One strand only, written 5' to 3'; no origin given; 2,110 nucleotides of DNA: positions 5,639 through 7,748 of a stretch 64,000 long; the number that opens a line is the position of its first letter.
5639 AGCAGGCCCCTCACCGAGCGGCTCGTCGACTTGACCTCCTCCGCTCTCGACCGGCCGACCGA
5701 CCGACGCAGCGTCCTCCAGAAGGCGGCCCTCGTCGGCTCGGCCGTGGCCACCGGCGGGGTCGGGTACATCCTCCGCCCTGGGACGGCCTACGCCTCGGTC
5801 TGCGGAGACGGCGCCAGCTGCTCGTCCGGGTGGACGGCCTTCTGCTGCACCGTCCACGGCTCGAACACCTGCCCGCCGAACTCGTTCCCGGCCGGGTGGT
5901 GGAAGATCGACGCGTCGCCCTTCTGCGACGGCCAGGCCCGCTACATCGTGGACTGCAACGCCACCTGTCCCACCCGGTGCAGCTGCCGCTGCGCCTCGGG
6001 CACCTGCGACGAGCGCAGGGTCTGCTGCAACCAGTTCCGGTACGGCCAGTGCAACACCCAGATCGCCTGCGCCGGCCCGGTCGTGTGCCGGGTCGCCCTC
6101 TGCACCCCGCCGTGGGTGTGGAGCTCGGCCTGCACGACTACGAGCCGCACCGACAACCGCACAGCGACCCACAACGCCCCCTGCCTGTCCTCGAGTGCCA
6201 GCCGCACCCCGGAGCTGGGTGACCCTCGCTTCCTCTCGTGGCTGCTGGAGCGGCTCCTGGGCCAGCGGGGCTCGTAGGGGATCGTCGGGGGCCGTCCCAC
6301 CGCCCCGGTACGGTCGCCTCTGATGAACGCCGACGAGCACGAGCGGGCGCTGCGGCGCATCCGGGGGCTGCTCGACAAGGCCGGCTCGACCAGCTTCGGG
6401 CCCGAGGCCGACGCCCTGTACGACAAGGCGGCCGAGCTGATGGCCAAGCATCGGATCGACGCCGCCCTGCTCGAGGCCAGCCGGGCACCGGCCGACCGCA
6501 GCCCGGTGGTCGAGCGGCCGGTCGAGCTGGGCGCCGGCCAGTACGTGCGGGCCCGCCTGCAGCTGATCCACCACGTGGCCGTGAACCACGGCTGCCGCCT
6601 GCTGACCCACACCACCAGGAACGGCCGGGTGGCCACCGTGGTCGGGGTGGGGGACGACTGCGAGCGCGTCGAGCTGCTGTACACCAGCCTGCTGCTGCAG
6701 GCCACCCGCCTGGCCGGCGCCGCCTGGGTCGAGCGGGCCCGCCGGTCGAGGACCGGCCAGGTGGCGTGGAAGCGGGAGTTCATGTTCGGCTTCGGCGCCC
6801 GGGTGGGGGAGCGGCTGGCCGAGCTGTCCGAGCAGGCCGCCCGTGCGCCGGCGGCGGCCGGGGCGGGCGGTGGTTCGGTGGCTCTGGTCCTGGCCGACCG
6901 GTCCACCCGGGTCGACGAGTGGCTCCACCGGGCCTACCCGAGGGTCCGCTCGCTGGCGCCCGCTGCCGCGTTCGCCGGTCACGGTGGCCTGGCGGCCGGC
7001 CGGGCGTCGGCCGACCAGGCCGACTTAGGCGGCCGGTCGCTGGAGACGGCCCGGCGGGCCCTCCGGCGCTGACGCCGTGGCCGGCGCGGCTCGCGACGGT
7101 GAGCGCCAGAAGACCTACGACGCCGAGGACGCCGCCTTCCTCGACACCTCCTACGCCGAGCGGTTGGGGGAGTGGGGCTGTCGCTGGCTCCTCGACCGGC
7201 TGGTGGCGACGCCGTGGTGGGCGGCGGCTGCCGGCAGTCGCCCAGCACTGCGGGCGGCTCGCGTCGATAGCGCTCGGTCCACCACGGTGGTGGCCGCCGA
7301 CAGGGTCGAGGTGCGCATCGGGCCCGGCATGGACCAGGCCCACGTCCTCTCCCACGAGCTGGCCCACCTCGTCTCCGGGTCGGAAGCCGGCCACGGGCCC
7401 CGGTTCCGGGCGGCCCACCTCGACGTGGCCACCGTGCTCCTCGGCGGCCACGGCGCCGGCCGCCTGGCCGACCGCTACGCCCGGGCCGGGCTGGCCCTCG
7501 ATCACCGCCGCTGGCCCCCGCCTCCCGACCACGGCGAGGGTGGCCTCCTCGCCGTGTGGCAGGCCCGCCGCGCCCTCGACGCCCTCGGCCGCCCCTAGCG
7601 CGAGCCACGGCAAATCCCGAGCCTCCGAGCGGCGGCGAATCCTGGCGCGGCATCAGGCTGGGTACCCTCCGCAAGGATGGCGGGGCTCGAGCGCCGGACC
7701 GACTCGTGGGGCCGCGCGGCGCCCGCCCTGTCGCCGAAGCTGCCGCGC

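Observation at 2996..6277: MauE/MauD-type membrane thiol-oxidoreductase pair encoded with a TAT-exported 20-cysteine protein, no dehydrogenase heavy chain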

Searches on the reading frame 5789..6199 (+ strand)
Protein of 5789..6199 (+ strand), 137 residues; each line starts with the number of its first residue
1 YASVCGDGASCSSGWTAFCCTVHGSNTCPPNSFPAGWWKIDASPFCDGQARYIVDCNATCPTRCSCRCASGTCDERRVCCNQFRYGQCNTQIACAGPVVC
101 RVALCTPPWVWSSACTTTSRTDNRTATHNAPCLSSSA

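Call 15: search_solved_structures(query=A2, max_evalue=10, show_alignments=5)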
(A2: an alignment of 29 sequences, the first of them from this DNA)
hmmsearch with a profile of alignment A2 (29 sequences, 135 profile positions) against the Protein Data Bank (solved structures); distinct sequences matched with E-value up to 10: 0.

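Call 16: search_protein_families(library=pfam, alignment_id=A2, max_evalue=10)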
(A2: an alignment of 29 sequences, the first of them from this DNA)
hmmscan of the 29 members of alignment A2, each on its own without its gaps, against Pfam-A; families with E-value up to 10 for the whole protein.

A. member 1, seq(136 aa): 0 families

B. families by the number of members that match (of 29 scanned): 3 families
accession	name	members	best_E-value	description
PF17521.7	Secapin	2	1.4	Honey bee peptides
PF21171.3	PDE12-like_N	1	0.038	2',5'-phosphodiesterase 12-like, N-terminal domain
PF05013.17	FGase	1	0.04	N-formylglutamate amidohydrolase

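Call 19: find_related_loci(query=A2, collection=genome_contigs, flank=8000)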
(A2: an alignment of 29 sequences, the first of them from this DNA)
Query A2 (136 aa) in genome_contigs; peptide patterns used: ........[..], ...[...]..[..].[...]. (x = any residue, [..] = any of these).
599 stretches matched a pattern (row limit reached: there are more); 573 encode a relative of the query (tblastn E <= 1e-3); the best 80 are kept; 80 distinct loci.
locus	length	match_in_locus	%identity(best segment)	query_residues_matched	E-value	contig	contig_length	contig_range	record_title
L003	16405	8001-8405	90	1-135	3e-82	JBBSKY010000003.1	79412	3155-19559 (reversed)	MAG: Acidimicrobiales bacterium isolate metawrap_LS4_35 metawrap_LS4_35_K_297830_L_79412_cov_52.7584, whole genome shotg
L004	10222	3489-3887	91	1-133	6e-82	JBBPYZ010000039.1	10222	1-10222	MAG: Acidimicrobiales bacterium isolate bin.234 bin.234_S1Ck141_113543_length_10222_cov_16.1789, whole genome shotgun se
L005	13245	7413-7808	89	1-132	3e-80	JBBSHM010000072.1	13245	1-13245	MAG: Acidimicrobiales bacterium isolate LS2_sbin.68 LS2_sbin.68_K_447006_L_13245_cov_20.9162, whole genome shotgun seque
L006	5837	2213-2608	86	1-132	2e-78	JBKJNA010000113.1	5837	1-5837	MAG: Acidimicrobiales bacterium isolate ant_bin.349 S1Ck117_4036307_flag_1_multi_13.0000_len_5837, whole genome shotgun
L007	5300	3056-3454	71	1-132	1e-61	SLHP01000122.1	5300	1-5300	MAG: Nitriliruptoraceae bacterium isolate CSSed165cm_160 CSSed16-5cm-78871, whole genome shotgun sequence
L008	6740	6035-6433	71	1-132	3e-60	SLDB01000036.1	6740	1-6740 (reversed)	MAG: Nitriliruptoraceae bacterium isolate CSSed162cmB_529 CSSed16-2cmB-53118, whole genome shotgun sequence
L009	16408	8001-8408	67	1-135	1e-59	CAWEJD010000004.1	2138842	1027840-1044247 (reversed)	MAG: uncultured Microthrixaceae bacterium isolate MFD05942.bin.2.79 genome assembly, contig: contig_6864, whole genome s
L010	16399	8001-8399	70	1-132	2e-59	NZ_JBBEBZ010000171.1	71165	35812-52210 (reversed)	MAG: Nitriliruptor sp. isolate LejiaF_72_70 Lejia_F_605_length_71165_cov_41, whole genome shotgun sequence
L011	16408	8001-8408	67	1-135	2e-59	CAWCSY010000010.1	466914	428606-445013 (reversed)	MAG: uncultured Microthrixaceae bacterium isolate MFD05442.bin.2.318 genome assembly, contig: contig_49441, whole genome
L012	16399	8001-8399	68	1-132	3e-59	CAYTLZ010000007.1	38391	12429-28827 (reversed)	MAG TPA_asm: uncultured Actinomycetota bacterium isolate SRP201947_co1_216 genome assembly, contig: NODE_182_length_3839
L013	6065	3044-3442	70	1-132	5e-59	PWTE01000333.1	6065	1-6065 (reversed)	MAG: Nitriliruptoraceae bacterium isolate CSSed11_175R1 CS-Sed11-C27640, whole genome shotgun sequence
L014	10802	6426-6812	70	8-135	2e-58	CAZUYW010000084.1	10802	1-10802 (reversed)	MAG TPA_asm: uncultured Iamiaceae bacterium isolate SRP257259_co1_121 genome assembly, contig: NODE_8976_length_10802_co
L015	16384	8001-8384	69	8-134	5e-58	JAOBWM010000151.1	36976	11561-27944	MAG: Acidimicrobiales bacterium isolate RYN_37 scaffold_474641, whole genome shotgun sequence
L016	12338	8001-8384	69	8-134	9e-58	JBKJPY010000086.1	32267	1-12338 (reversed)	MAG: Acidimicrobiales bacterium isolate ant_bin.480 k117_4213362, whole genome shotgun sequence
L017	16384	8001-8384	70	8-134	6e-58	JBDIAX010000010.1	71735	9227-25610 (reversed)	MAG: Acidimicrobiia bacterium isolate AS-MESO-3CA.371 NODE_1416_length_71735_cov_5.729493, whole genome shotgun sequence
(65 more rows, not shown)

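Call 23: predict_structure(alignment_id=A2)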
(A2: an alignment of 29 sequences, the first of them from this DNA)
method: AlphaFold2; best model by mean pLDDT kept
length: 136 residues; sequences in the alignment: 29
mean_pLDDT: 47.4   pTM: 0.44
mean pLDDT of the five models: 47.4, 45.8, 43.5, 41.2, 34.4
residues with pLDDT >= 90: 0; 70-90: 3; 50-70: 60; < 50: 73
segments of 3 or more residues with pLDDT < 50: 1-24, 68-74, 80-91, 107-136
pLDDT, mean of each block of 10 residues (from residue 1): 37 34 50 64 66 66 52 45 39 57 56 33 29 27
secondary structure, 60 per line:
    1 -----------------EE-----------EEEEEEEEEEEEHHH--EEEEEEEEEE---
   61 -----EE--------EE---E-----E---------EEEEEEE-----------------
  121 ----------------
elements in order: E31-42 E48-57 E97-103

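Call 42: search_protein_representatives(alignment_id=A2)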
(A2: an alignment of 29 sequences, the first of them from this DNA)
Query: 29 sequences, 135 profile positions. Proteins with E-value up to 0.001 (for the whole library): 476; up to 1e-10: 366; up to 1e-30: 187. The best 150 are listed.
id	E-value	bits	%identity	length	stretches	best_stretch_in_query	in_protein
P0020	7.9e-62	223.7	-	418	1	2-134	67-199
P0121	4.2e-61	221.4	-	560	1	2-133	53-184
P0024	1.8e-60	219.3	-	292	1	1-134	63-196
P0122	5.0e-60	217.9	-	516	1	3-134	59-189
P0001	3.4e-59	215.2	-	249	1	1-133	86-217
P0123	2.6e-58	212.3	-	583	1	1-133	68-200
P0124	3.7e-58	211.9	-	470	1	1-131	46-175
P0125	4.0e-58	211.7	-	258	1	2-134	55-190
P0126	6.4e-58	211.1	-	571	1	1-133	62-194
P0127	1.0e-57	210.4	-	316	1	1-134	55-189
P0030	1.4e-57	210.0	-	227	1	2-133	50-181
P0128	4.7e-57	208.3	-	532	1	1-134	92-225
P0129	4.7e-57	208.3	-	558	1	1-133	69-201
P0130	7.3e-57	207.7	-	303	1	2-133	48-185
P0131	1.5e-56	206.6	-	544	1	2-133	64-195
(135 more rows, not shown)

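Call 52: predict_structure(alignment_id=A3)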
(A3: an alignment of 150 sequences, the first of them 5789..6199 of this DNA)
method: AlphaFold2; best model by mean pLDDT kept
length: 137 residues; sequences in the alignment: 150
mean_pLDDT: 91.4   pTM: 0.87
mean pLDDT of the five models: 91.4, 91.3, 91.3, 91.1, 91.0
residues with pLDDT >= 90: 115; 70-90: 15; 50-70: 4; < 50: 3
segments of 3 or more residues with pLDDT < 50: none
pLDDT, mean of each block of 10 residues (from residue 1): 78 95 96 96 92 97 94 92 87 95 96 94 93 68
secondary structure, 60 per line:
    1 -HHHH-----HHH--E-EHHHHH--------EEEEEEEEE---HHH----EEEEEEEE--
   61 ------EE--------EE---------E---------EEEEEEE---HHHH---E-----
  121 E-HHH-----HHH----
elements in order: H2-5 H19-23 E32-40 E51-58 E98-104 H108-111

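Call 55: fold_search(model_id=the predicted structure, library=pdb)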
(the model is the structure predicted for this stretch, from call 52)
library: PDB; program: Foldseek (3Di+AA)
matches with E <= 10: 15; with E <= 0.001: 0
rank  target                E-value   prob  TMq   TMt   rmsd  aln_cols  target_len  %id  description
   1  2k5v_MODEL_1_A        4.7e+00  0.02  0.13  0.17   3.2        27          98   11  SOLUTION NMR STRUCTURE OF the second OB-fold domain of replication protein A from Methanococcus maripaludis. N (released 2008-08-19)
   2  6mae                  5.7e+00  0.01  0.13  0.07   7.3        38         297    8  CHAIN A. UDP-3-O-[3-hydroxymyristoyl] N-acetylglucosamine deacetylase PA-LPXC Complexed with (R)-3-((S)-3-(4-(cyclopropy (released 2019-01-23)
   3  6rzn_B                6.1e+00  0.01  0.11  0.07   7.6        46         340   15  Crystal structure of the N-terminal carbohydrate binding module family 48 and ferulic acid esterase from the multi-enz (released 2019-09-25)
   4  6c9c                  6.5e+00  0.01  0.12  0.07   7.8        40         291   12  Crystal structure of LpxC from Pseudomonas aeruginosa in complex with racemic ligand PT803 (released 2019-03-13)
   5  8bbp_B                6.9e+00  0.01  0.12  0.07   7.5        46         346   15  Crystal structure of feruloyl esterase wtsFae1B (released 2022-11-30)
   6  6mo4                  7.4e+00  0.01  0.13  0.07   7.7        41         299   12  Co-Crystal structure of P. aeruginosa LpxC-50067 complex (released 2019-07-17)
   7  9qwk_Q                7.9e+00  0.01  0.18  0.12   8.2        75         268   11  Crystal structure of S2c-a5b6 TCR in complex with CD1c (released 2025-08-20)
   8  6nk7_A                8.4e+00  0.02  0.19  0.07   9.5        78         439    8  Electron Cryo-Microscopy of Chikungunya in Complex with Mouse Mxra8 Receptor (released 2019-05-22)
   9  7lcn_D                8.4e+00  0.01  0.19  0.14  11.1        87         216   10  Structure of SARS-CoV-2 S protein in complex with N-terminal domain antibody DH1050.1 (released 2021-01-27)
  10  8aaj_A                9.0e+00  0.02  0.15  0.06   2.6        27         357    7  Crystal structure of the Pyrococcus abyssi RPA (apo form) (released 2023-05-03)
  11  8xlc_MODEL_1_A        9.0e+00  0.01  0.21  0.24  11.2        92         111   10  Clamda1 domain of human immunoglobulin (released 2025-02-05)
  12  7la5_A                9.6e+00  0.01  0.14  0.07   5.7        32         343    9  Structure of human GGT1 in complex with Lnt1-172 compound. (released 2022-01-12)
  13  6rzn_A                9.6e+00  0.01  0.11  0.06   6.3        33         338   18  Crystal structure of the N-terminal carbohydrate binding module family 48 and ferulic acid esterase from the multi-enz (released 2019-09-25)
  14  8bf3_A                9.6e+00  0.00  0.12  0.07   7.6        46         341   15  Crystal structure of feruloyl esterase wtsFae1B in complex with xylobiose (released 2022-11-30)
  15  8bf3_B                9.6e+00  0.00  0.12  0.07   7.5        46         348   15  Crystal structure of feruloyl esterase wtsFae1B in complex with xylobiose (released 2022-11-30)

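Call 89: search_protein_families(library=pfam, alignment_id=A6, max_evalue=0.0001)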
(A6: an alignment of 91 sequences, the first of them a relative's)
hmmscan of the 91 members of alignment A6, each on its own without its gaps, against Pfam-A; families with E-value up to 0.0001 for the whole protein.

A. member 1, P0121 (560 aa): 1 family
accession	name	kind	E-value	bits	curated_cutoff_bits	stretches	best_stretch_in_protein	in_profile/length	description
PF08310.17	LGFP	-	4.3e-47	158.7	22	3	365-417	1-53/53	LGFP repeat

B. families by the number of members that match (of 91 scanned): 12 families
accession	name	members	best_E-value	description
PF08310.17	LGFP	43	1.6e-112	LGFP repeat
PF04122.17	CW_binding_2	6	1e-51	Cell wall binding domain 2 (CWB2)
PF13946.11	DUF4214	3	6.7e-44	Domain of unknown function (DUF4214)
PF13517.12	FG-GAP_3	3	9.7e-13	FG-GAP-like repeat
PF00395.25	SLH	2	3.2e-27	S-layer homology domain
PF14200.12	RicinB_lectin_2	1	1.8e-35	Ricin-type beta-trefoil lectin domain-like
PF00652.28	Ricin_B_lectin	1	3.8e-17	Ricin-type beta-trefoil lectin domain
PF07291.16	MauE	1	3.9e-09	Methylamine utilisation protein MauE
PF10411.14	DsbC_N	1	1.4e-06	Disulfide bond isomerase protein N-terminal domain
PF00041.27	fn3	1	2.7e-05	Fibronectin type III domain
PF01453.30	B_lectin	1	3.2e-05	D-mannose binding lectin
PF19855.4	DUF6330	1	8.4e-05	Family of unknown function (DUF6330)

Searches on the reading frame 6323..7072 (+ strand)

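Call 3: search_protein_families(library=pfam, max_evalue=1, proteins=[window:6323-7072:+])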
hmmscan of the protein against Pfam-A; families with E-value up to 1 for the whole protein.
window:6323-7072:+ (249 aa): 2 families
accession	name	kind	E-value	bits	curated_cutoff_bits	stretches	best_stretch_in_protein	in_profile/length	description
PF10979.13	DUF2786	-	8.7e-12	45.2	23.9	1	8-46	1-39/40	Protein of unknown function (DUF2786)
PF23771.1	DUF7168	-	3.1e-07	30.6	25.5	1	73-177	14-120/140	Domain of unknown function (DUF7168)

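Call 5: search_protein_families(library=ncbifam, max_evalue=1, proteins=[window:6323-7072:+])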
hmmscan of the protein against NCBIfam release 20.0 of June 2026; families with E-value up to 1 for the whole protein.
window:6323-7072:+ (249 aa): 0 families

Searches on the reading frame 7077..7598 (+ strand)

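Call 3: search_protein_families(library=pfam, max_evalue=1, proteins=[window:7077-7598:+])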
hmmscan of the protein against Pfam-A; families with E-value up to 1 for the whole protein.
window:7077-7598:+ (173 aa): 1 family
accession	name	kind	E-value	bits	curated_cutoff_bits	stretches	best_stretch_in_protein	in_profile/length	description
PF10263.15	SprT-like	-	0.0031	17.8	25.6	1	88-119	62-97/108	SprT-like family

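Call 5: search_protein_families(library=ncbifam, max_evalue=1, proteins=[window:7077-7598:+])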
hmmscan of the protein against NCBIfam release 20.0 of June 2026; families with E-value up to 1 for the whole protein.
window:7077-7598:+ (173 aa): 1 family
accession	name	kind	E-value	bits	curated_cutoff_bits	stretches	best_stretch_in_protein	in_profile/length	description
TIGR04338.1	HEXXH_Rv0185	hypoth_equivalog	0.0042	16.9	90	1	88-126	109-148/161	TIGR04338 family metallohydrolase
